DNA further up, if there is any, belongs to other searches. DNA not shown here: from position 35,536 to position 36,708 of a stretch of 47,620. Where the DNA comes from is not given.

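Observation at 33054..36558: Translationally coupled operon: two atypical P-loop GTPases plus an IF-2B (eIF2B alpha/beta/delta fold) protein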

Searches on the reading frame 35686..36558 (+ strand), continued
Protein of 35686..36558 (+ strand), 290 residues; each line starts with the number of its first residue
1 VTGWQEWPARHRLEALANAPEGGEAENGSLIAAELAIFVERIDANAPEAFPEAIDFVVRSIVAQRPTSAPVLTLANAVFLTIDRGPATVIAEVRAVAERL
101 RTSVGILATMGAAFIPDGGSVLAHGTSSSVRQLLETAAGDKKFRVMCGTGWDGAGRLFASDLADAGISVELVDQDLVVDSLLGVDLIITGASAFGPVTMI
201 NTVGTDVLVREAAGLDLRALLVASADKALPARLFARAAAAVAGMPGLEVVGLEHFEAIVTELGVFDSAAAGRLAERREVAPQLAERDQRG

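Call 33: find_related_loci(query=A1, collection=genome_contigs, flank=10000)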
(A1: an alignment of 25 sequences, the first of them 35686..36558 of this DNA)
Query A1 (290 aa) in genome_contigs; peptide patterns used: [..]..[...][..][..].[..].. (x = any residue, [..] = any of these).
68 stretches matched a pattern; 7 encode a relative of the query (tblastn E <= 1e-3); 7 distinct loci.
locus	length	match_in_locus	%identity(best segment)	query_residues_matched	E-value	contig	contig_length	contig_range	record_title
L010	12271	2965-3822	90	1-286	1e-161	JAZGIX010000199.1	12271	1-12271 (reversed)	MAG: Acidimicrobiia bacterium isolate SCS8bin.7 SCS8bin.7_199, whole genome shotgun sequence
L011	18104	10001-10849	78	1-283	1e-140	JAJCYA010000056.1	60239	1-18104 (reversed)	MAG: Acidimicrobiia bacterium isolate OFTM344 OFTM344_55, whole genome shotgun sequence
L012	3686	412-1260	46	1-283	2e-70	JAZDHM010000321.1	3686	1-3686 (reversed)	MAG: Actinomycetota bacterium isolate MEGAHIT-group-0.332 k141_15902697, whole genome shotgun sequence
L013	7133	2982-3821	49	4-283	8e-70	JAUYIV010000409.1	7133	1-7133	MAG: Actinomycetota bacterium isolate C24_metabat.bin.110 C24_k141_423474, whole genome shotgun sequence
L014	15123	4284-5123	49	4-283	8e-58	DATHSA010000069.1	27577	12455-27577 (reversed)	MAG TPA_asm: Acidimicrobiia bacterium isolate SMAG_U16039 k141_126625, whole genome shotgun sequence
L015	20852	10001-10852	47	1-284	1e-69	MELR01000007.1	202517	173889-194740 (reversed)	MAG: Actinobacteria bacterium RBG_16_68_21 RBG_16_scaffold_179, whole genome shotgun sequence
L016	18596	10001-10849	45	1-283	2e-64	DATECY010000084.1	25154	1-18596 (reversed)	MAG TPA_asm: Acidimicrobiia bacterium isolate SMAG_U8284 k141_3432862, whole genome shotgun sequence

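Call 37: find_encoding_contigs(protein=P0024, flank=6000, max_places=1)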
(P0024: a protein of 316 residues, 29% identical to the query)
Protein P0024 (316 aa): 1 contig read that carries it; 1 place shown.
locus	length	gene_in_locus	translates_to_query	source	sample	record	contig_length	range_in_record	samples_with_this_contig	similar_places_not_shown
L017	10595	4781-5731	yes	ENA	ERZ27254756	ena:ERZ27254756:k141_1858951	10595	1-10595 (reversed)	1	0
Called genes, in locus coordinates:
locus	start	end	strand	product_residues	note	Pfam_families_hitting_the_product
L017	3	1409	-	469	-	?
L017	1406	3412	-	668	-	PF05378:Hydant_A_N, PF01968:Hydantoinase_A, PF19278:Hydant_A_C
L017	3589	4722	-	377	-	PF00814:TsaD, PF22521:HypF_C_2 (weak)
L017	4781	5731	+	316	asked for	PF01008:IF-2B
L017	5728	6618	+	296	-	PF00483:NTP_transferase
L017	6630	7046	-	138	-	-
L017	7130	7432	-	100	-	PF09723:Zn_ribbon_8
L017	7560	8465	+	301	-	PF00590:TP_methylase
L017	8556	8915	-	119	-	PF07238:PilZ (weak)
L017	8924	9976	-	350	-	PF01207:Dus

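Call 48: search_solved_structures(query=P0024, max_evalue=0.01, show_alignments=5)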
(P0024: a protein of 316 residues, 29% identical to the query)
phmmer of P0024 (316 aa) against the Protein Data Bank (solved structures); distinct sequences matched with E-value up to 0.01: 38.
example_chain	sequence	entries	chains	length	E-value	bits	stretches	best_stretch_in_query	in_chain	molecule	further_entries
6caj_H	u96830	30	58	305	1.2e-20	77.7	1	118-232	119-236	Translation initiation factor eIF-2B subunit alpha | Translation initiation factor eIF2B subunit alpha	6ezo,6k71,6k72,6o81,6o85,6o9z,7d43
9y3t_G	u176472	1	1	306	1.2e-20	77.7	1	118-232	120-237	Translation initiation factor eIF2B subunit alpha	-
7f66_A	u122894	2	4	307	1.2e-20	77.6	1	118-232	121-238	Translation initiation factor eIF-2B subunit alpha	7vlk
7kma_A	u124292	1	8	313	1.2e-20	77.6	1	118-232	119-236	Translation initiation factor eIF-2B subunit alpha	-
3ecs_A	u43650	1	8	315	1.2e-20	77.6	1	118-232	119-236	Translation initiation factor eIF-2B subunit alpha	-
7l70_G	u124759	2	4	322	1.3e-20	77.5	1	118-232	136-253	Translation initiation factor eIF-2B subunit alpha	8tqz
9qc6_A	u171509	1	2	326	1.4e-20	77.4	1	118-232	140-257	Translation initiation factor eIF2B subunit alpha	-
7kmf_H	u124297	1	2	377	1.9e-20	77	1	118-232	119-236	Translation initiation factor eIF-2B subunit alpha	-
1vb5_A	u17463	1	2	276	1.3e-19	74.2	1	17-283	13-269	translation initiation factor eIF-2B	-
5yfs_A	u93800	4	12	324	6.7e-19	71.9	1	23-286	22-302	Ribose 1,5-bisphosphate isomerase | Ribose-1,5-bisphosphate isomerase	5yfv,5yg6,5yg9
5yfj_A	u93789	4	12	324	3.3e-18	69.6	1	23-286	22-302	Ribose 1,5-bisphosphate isomerase | Ribose-1,5-bisphosphate isomerase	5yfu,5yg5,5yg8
5yft_A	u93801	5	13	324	1.6e-17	67.3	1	23-286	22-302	Ribose 1,5-bisphosphate isomerase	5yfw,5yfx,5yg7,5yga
3vm6_A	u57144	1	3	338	5.9e-17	65.5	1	82-286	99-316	Translation initiation factor eIF-2B, delta subunit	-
3a11_A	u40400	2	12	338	2.9e-16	63.2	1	82-286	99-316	Translation initiation factor eIF-2B, delta subunit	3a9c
5b04_A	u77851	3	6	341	1.7e-13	54.2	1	118-232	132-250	Translation initiation factor eIF-2B subunit alpha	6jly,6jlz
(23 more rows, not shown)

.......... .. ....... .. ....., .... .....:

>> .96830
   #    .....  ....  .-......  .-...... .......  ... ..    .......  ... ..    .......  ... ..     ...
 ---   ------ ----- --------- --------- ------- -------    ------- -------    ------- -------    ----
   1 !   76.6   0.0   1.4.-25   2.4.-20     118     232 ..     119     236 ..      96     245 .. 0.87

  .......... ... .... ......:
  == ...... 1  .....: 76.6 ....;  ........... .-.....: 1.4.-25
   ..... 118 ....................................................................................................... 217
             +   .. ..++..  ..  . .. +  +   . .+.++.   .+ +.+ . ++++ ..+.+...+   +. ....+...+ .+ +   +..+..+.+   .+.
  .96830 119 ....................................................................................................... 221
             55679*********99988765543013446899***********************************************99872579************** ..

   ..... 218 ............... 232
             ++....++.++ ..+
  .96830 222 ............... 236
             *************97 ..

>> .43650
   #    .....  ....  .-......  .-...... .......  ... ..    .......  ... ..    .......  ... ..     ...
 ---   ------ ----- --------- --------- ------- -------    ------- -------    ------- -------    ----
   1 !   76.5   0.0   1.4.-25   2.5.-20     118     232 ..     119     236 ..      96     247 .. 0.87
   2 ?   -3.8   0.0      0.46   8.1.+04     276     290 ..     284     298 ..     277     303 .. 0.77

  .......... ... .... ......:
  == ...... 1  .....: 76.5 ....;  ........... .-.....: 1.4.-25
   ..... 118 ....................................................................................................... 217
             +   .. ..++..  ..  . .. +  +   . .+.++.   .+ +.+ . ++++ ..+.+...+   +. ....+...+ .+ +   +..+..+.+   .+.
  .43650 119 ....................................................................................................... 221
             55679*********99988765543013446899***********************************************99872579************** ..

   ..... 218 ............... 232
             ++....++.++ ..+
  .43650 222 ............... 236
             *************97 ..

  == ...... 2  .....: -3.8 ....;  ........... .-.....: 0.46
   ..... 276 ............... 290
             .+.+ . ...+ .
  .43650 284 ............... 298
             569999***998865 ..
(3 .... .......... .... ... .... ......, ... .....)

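Call 54: find_related_loci(query=A1, collection=metagenome_contigs, flank=6000)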
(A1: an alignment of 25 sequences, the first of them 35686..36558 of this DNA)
Query A1 (290 aa) in metagenome_contigs; peptide patterns used: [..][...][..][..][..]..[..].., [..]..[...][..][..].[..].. (x = any residue, [..] = any of these).
204 stretches matched a pattern; 39 encode a relative of the query (tblastn E <= 1e-3); 39 distinct loci.
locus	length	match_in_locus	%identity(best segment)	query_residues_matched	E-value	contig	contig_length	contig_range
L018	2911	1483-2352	96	1-290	0e+0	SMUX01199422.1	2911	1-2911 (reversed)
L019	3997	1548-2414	88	1-289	9e-165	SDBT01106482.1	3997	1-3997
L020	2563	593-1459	88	1-289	1e-168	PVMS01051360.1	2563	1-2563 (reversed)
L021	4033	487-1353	87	1-289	2e-162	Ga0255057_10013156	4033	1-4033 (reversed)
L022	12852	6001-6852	73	1-284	3e-130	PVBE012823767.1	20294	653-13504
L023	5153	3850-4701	71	1-284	1e-128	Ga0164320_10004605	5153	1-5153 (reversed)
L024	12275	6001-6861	48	1-287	3e-75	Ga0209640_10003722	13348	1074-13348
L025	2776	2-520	72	112-284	3e-72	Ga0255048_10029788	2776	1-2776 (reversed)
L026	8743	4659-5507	50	1-283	4e-71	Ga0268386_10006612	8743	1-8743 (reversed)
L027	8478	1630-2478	50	1-283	4e-71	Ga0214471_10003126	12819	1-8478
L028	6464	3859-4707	46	1-283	9e-70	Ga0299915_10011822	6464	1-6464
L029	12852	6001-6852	47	1-284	2e-69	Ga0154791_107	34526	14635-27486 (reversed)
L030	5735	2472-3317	51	1-283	9e-69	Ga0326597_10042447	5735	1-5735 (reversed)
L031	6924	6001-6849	45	1-283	4e-64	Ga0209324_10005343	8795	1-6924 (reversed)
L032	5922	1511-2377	42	1-287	3e-47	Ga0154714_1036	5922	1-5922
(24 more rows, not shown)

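Call 64: search_protein_representatives(protein=window:35686-36558:+)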
Query: 290 residues. Proteins with E-value up to 0.001 (for the whole library): 450; up to 1e-10: 29; up to 1e-30: 4. The best 150 are listed.
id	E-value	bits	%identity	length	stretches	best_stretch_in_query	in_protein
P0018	1.2e-102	359.3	65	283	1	2-283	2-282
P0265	1.5e-64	234.4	46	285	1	1-283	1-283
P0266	1.8e-48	181.7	43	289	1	2-285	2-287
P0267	2.0e-36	142.3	36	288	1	2-280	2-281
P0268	3.6e-29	118.4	36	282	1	1-283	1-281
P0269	2.7e-28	115.6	34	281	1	1-281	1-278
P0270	2.0e-27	112.7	34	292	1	2-279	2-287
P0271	6.2e-26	107.8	37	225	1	5-214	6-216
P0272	1.2e-24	103.6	40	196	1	2-144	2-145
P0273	1.2e-16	77.4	48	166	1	188-284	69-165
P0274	3.6e-15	72.6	30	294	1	59-234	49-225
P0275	1.9e-14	70.2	90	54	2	245-283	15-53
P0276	3.2e-14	69.4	30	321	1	5-231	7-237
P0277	8.3e-14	68.1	35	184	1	75-216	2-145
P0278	8.9e-14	68.0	31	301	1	59-283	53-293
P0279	1.1e-13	67.6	32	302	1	44-273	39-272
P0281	4.7e-13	65.6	28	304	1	22-235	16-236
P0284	1.5e-12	64.0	33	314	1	30-233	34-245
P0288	1.4e-11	60.8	29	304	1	44-229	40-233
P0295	1.5e-10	57.4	28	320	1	12-230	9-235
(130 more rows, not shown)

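Call 67: find_encoding_contigs(protein=P0267, flank=6000, max_places=2)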
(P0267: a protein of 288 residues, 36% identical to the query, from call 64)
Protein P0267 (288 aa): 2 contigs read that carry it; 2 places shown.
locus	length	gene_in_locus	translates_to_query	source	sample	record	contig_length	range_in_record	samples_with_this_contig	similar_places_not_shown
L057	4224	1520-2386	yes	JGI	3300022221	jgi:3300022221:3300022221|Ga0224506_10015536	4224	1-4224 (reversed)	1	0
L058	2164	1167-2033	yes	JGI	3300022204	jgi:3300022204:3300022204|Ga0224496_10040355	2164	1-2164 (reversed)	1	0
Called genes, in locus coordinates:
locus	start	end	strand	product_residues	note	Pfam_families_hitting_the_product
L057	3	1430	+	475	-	PF00350:Dynamin_N (weak), PF01926:MMR_HSR1 (faint)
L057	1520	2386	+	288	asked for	PF01008:IF-2B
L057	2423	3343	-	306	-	PF00781:DAGK_cat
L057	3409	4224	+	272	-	PF03747:ADP_ribosyl_GH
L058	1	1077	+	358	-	?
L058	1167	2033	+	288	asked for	PF01008:IF-2B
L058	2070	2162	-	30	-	?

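Call 68: find_encoding_contigs(protein=P0270, flank=8000, max_places=2)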
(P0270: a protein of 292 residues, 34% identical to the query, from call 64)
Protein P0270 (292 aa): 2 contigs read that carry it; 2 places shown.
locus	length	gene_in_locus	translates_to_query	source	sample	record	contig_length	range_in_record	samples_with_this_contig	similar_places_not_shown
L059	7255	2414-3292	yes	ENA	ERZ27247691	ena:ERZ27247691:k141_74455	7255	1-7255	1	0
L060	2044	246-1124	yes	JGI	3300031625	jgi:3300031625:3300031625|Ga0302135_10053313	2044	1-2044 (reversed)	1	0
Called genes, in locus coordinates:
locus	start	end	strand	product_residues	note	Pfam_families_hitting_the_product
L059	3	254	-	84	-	?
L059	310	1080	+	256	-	PF12705:PDDEXK_1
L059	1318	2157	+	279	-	PF00924:MS_channel_2nd, PF21082:MS_channel_3rd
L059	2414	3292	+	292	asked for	PF01008:IF-2B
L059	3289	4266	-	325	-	PF00781:DAGK_cat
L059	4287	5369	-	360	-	PF08240:ADH_N, PF16912:Glu_dehyd_C (weak), PF00107:ADH_zinc_N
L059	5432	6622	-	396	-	PF00155:Aminotran_1_2, PF01041:DegT_DnrJ_EryC1 (weak), PF01053:Cys_Met_Meta_PP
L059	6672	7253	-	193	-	?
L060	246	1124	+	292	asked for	PF01008:IF-2B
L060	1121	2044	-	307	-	?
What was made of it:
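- One family member persists without the pair, in L059 with the order PDDEXK-MscS-IF2B-DAGK (call 68). IF2B exists without the pair in L059, still next to DAGK (call 68).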

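Call 76: list_cluster_members(proteins=[P0268, P0269, P0274, P0276, P0278, P0279, P0281, P0284, P0288, P0295])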
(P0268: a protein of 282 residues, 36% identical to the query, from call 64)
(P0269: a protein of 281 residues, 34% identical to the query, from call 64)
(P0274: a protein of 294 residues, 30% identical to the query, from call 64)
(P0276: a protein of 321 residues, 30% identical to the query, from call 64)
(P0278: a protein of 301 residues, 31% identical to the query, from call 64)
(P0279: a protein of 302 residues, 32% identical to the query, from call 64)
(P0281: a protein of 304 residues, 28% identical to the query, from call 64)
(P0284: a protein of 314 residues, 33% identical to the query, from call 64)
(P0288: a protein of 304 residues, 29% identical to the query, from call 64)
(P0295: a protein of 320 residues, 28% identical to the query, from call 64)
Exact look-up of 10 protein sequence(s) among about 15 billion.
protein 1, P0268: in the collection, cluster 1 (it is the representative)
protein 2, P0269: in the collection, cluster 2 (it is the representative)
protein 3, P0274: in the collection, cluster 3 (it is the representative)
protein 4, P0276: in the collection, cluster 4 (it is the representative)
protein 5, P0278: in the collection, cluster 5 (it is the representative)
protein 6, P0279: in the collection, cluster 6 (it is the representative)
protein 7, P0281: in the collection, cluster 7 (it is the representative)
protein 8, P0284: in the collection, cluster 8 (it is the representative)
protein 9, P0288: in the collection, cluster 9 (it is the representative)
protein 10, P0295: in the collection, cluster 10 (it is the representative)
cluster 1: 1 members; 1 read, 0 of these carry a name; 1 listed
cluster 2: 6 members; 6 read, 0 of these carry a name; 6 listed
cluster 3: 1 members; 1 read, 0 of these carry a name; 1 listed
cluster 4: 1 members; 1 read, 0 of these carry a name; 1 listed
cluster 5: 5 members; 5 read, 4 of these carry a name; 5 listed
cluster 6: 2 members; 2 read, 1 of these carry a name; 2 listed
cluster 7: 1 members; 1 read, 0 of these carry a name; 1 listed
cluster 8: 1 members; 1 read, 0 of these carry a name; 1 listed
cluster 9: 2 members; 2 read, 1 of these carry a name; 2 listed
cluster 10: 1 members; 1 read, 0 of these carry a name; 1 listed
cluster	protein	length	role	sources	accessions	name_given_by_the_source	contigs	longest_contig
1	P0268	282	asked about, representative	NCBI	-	-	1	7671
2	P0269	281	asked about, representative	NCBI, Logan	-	-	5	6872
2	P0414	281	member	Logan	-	-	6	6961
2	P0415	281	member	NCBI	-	-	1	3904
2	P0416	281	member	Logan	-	-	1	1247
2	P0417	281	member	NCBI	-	-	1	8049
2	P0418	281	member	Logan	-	-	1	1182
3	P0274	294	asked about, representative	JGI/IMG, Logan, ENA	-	-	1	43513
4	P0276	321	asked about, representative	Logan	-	-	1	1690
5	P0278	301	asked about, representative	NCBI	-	-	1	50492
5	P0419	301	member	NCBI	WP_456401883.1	translation initiation factor eIF-2B [Hydrogenimonas sp.]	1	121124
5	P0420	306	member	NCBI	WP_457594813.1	translation initiation factor eIF-2B [Hydrogenimonas sp.]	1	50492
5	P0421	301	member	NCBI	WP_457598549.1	translation initiation factor eIF-2B [Hydrogenimonas sp.]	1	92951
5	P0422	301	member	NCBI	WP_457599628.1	translation initiation factor eIF-2B [Hydrogenimonas sp.]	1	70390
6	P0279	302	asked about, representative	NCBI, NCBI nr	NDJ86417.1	MAG: hypothetical protein GYB66_11055 [Chloroflexi bacterium] | hypothetical protein [Chloroflexota bacterium]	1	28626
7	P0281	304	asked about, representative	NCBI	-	-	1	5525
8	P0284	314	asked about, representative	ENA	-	-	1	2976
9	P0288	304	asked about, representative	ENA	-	-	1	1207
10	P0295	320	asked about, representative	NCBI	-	-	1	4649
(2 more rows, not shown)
